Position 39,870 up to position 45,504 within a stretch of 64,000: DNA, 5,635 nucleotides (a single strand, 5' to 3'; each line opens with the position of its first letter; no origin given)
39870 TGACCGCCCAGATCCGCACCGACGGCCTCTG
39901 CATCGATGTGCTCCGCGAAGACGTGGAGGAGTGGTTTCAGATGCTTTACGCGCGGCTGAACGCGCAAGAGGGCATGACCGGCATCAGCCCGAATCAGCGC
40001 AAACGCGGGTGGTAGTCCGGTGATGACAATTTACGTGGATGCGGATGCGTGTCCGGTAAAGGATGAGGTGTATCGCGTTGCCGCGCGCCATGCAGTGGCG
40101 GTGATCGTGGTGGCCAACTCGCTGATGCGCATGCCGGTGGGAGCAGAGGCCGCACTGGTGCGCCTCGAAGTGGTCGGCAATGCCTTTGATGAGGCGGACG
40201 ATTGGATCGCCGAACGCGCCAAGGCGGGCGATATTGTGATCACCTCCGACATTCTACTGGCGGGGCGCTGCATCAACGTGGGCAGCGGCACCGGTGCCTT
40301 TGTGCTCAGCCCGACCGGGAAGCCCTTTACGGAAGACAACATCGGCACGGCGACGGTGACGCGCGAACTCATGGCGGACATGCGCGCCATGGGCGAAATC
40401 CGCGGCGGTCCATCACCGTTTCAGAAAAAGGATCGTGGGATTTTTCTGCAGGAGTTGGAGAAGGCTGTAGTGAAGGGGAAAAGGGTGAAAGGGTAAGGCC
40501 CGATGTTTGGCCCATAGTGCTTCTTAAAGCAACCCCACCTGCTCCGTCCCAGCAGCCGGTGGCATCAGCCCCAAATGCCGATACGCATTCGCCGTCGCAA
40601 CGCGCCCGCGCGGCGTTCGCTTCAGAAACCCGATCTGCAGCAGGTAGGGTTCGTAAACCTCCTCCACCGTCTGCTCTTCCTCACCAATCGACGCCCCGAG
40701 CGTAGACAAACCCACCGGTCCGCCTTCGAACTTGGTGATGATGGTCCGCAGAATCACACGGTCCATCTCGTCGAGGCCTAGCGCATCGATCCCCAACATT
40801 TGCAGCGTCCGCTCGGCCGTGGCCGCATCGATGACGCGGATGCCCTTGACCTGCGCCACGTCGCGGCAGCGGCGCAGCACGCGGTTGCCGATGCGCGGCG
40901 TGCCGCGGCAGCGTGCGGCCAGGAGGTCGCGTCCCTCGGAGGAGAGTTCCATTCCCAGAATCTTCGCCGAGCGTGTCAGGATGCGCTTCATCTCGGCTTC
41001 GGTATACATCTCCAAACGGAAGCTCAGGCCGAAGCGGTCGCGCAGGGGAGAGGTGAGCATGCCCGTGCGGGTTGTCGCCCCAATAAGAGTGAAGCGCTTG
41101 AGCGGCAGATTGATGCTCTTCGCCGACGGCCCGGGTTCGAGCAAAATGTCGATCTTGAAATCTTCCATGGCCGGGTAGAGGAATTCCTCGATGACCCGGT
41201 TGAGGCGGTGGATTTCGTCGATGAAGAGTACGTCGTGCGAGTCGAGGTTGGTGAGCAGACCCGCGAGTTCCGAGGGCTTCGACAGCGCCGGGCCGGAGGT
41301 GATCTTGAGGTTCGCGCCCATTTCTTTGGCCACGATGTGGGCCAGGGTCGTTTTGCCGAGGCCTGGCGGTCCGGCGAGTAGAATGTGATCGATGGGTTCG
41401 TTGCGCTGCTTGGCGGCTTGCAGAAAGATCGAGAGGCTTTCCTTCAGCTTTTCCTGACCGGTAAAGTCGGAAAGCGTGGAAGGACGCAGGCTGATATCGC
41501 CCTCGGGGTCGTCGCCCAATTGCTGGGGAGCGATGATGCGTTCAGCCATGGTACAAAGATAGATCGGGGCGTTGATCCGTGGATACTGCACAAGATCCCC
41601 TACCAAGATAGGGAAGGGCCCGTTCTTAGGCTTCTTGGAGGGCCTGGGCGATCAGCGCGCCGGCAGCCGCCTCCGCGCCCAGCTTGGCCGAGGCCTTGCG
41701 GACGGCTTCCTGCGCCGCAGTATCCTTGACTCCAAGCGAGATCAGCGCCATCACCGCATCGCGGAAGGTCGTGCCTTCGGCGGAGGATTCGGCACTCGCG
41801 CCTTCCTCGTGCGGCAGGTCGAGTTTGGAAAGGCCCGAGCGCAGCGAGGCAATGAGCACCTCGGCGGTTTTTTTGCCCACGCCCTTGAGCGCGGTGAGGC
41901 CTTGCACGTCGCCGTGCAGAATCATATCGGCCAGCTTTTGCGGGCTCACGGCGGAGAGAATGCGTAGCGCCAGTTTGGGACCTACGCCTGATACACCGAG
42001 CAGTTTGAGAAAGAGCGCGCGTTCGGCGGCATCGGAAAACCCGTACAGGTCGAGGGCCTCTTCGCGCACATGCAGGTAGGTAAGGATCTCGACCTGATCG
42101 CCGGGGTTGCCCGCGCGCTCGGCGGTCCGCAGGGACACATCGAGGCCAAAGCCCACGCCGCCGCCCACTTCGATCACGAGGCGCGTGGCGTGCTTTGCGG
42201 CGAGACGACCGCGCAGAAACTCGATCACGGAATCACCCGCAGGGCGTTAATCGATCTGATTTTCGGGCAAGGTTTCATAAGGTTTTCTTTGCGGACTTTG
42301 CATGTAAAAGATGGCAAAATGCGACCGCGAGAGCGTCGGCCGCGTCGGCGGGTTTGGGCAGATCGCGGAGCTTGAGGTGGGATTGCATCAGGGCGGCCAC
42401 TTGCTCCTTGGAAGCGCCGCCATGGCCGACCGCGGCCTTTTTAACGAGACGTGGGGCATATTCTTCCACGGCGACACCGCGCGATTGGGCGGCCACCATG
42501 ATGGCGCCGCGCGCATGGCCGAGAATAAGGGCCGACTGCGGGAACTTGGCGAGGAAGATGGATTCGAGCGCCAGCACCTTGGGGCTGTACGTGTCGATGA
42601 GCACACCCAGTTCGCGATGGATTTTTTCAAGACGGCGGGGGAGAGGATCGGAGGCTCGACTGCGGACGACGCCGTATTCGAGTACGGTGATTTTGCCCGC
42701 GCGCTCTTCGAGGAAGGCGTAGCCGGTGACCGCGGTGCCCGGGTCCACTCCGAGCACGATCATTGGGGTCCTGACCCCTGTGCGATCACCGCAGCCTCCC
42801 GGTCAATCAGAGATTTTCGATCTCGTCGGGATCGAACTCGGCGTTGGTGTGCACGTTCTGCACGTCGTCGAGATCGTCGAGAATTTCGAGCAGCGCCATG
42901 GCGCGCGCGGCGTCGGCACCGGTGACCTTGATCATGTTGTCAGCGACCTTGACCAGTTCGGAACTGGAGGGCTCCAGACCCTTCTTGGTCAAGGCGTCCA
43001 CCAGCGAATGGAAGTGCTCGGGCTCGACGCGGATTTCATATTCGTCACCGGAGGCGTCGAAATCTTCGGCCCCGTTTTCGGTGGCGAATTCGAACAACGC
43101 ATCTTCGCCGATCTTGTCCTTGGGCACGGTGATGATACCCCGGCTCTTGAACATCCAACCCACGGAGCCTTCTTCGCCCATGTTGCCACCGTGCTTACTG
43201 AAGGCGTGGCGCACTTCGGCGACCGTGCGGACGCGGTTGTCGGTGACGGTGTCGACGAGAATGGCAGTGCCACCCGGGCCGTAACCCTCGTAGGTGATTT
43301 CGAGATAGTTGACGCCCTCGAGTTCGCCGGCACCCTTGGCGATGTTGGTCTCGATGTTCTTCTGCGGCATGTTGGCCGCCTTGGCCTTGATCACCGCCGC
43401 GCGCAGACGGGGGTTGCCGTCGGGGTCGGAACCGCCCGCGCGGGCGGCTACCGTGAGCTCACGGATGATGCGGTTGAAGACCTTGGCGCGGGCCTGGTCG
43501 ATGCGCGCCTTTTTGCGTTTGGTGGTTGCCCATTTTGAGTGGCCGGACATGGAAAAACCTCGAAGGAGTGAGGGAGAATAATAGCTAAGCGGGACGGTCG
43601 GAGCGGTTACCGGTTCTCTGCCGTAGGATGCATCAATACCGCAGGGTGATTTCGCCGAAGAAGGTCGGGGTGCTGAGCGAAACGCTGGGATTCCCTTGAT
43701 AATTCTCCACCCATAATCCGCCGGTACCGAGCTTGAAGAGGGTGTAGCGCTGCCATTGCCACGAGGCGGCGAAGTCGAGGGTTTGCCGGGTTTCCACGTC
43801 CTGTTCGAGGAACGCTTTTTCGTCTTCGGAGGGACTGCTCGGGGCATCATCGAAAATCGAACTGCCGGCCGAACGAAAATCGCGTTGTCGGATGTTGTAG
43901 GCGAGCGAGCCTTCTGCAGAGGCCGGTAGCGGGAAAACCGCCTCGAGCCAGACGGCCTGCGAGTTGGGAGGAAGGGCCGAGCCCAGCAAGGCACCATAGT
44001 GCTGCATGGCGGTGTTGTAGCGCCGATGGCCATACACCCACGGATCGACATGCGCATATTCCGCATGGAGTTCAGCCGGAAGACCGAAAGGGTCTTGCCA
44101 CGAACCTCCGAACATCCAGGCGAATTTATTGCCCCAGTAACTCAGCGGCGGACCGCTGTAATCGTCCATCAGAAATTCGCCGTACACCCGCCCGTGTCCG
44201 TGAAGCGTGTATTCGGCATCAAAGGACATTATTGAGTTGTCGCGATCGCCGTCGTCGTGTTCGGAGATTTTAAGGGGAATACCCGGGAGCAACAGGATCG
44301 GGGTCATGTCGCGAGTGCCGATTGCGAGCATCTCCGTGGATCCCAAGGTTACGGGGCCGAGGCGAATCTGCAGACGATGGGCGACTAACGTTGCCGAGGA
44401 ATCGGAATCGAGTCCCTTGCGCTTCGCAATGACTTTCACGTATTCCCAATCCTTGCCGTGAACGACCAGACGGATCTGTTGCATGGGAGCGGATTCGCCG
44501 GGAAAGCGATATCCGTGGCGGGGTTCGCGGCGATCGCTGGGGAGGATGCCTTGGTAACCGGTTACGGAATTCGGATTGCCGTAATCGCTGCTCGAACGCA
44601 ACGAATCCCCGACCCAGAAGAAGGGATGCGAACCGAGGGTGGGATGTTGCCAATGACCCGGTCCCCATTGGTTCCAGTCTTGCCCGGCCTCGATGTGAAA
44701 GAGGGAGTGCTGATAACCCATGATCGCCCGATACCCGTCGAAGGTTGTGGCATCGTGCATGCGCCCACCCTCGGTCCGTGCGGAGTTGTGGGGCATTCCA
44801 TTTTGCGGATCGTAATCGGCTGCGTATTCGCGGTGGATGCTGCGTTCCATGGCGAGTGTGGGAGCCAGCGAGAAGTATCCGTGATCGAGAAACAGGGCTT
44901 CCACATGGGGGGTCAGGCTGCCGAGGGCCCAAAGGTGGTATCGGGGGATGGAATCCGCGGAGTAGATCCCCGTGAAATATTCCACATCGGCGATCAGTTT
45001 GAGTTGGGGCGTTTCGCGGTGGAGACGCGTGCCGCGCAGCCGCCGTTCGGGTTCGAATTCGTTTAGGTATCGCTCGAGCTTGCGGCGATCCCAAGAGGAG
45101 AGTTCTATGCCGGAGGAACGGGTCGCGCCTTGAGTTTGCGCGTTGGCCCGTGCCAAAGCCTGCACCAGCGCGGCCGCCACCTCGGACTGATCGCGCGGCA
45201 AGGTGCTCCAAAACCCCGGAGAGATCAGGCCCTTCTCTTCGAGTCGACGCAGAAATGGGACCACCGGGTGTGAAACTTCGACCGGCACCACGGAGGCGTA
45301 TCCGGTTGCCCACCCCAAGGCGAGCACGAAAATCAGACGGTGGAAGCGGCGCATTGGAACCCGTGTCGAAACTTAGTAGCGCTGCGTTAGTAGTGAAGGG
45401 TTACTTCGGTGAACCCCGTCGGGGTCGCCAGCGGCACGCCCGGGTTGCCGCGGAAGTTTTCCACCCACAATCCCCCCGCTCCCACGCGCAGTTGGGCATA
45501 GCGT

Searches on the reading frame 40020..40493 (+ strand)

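Call 57: search_protein_families(library=pfam, proteins=[window:40020-40493:+], max_evalue=0.00001)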
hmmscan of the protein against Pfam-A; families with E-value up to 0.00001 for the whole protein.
window:40020-40493:+ (158 aa): 1 family
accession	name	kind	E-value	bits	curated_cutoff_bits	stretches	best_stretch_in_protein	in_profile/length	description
PF02639.20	DUF188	-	5.1e-39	133.4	24.3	1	16-150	1-128/130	Uncharacterized BCR, YaiI/YqxD family COG1671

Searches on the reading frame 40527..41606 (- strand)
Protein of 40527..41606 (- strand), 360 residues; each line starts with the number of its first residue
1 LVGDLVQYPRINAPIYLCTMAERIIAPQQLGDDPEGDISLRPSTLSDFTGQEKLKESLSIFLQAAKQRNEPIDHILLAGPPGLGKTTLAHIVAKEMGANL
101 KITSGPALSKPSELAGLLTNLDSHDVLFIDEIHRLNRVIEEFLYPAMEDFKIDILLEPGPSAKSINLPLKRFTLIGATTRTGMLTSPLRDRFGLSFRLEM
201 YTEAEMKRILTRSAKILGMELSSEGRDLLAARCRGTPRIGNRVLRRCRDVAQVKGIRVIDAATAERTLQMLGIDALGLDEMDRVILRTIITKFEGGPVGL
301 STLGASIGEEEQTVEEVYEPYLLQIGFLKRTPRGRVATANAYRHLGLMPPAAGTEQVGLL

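Call 57: search_protein_families(library=pfam, proteins=[window:40527-41606:-], max_evalue=0.00001)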
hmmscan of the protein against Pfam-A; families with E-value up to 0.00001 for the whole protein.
window:40527-41606:- (360 aa): 7 families
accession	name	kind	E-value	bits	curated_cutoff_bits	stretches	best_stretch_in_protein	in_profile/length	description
PF05496.18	RuvB_N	-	1.3e-76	256.2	27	1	40-198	1-159/159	Holliday junction DNA helicase RuvB P-loop domain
PF05491.19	RuvB_C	-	1.8e-24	85.9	24.7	1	276-345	2-71/72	RuvB C-terminal winged helix domain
PF17864.7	AAA_lid_4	-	3e-24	85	27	1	201-274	1-74/74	RuvB AAA lid domain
PF00004.35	AAA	-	2.1e-22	80.4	21.2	1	75-198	1-129/131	ATPase family associated with various cellular activities (AAA)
PF07728.20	AAA_5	-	1.8e-08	34.9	22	1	74-192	1-139/139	AAA domain (dynein-related subfamily)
PF06068.19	TIP49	-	1.7e-06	27.9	23.8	0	47-103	25-81/347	TIP49 P-loop domain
PF01078.27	Mg_chelatase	-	6.2e-06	26.2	20.3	0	45-93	2-43/207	Magnesium chelatase, subunit ChlI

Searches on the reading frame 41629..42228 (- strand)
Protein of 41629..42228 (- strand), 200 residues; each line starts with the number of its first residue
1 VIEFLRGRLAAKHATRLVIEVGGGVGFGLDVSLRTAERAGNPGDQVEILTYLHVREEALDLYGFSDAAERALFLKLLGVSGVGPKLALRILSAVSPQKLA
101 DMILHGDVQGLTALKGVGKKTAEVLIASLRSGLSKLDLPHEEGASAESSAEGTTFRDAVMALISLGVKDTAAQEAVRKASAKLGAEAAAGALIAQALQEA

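Call 57: search_protein_families(library=pfam, proteins=[window:41629-42228:-], max_evalue=0.00001)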
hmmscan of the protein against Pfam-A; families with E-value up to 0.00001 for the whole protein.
window:41629-42228:- (200 aa): 4 families
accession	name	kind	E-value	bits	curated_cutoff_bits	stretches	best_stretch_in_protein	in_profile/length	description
PF01330.27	RuvA_N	-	6.4e-18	65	23.6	1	1-63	1-61/61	RuvA N terminal domain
PF14520.12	HHH_5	-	1.5e-14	54.7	27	1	73-130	1-56/57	Helix-hairpin-helix domain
PF00633.29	HHH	-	2e-07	30.9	24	0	109-126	11-28/30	Helix-hairpin-helix motif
PF07499.19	RuvA_C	-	1.5e-06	29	24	1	157-199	5-45/47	RuvA, C-terminal domain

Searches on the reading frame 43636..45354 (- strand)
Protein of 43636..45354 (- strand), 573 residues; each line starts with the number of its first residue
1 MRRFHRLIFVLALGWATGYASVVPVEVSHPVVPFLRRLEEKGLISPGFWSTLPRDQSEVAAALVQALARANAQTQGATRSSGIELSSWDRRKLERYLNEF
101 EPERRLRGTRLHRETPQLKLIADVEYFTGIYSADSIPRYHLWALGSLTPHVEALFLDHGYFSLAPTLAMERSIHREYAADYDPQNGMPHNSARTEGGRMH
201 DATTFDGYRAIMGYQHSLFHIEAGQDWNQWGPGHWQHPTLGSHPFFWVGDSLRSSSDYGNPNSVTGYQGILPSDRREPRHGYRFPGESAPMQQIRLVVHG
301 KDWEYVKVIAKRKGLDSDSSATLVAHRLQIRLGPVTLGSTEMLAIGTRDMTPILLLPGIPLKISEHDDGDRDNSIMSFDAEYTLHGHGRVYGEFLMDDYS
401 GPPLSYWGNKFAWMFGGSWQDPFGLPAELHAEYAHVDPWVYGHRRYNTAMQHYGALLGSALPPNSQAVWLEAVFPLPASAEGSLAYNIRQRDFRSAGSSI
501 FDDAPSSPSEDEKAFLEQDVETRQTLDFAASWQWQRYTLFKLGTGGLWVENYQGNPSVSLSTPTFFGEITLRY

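Call 58: search_protein_families(library=pfam, proteins=[window:43636-45354:-], max_evalue=0.00001)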
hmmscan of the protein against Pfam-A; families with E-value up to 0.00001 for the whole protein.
window:43636-45354:- (573 aa): 1 family
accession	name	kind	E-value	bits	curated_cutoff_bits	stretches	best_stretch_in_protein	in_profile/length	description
PF14052.12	Caps_assemb_Wzi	-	3.5e-08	33.3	30.1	1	365-542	202-383/392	Capsule assembly protein Wzi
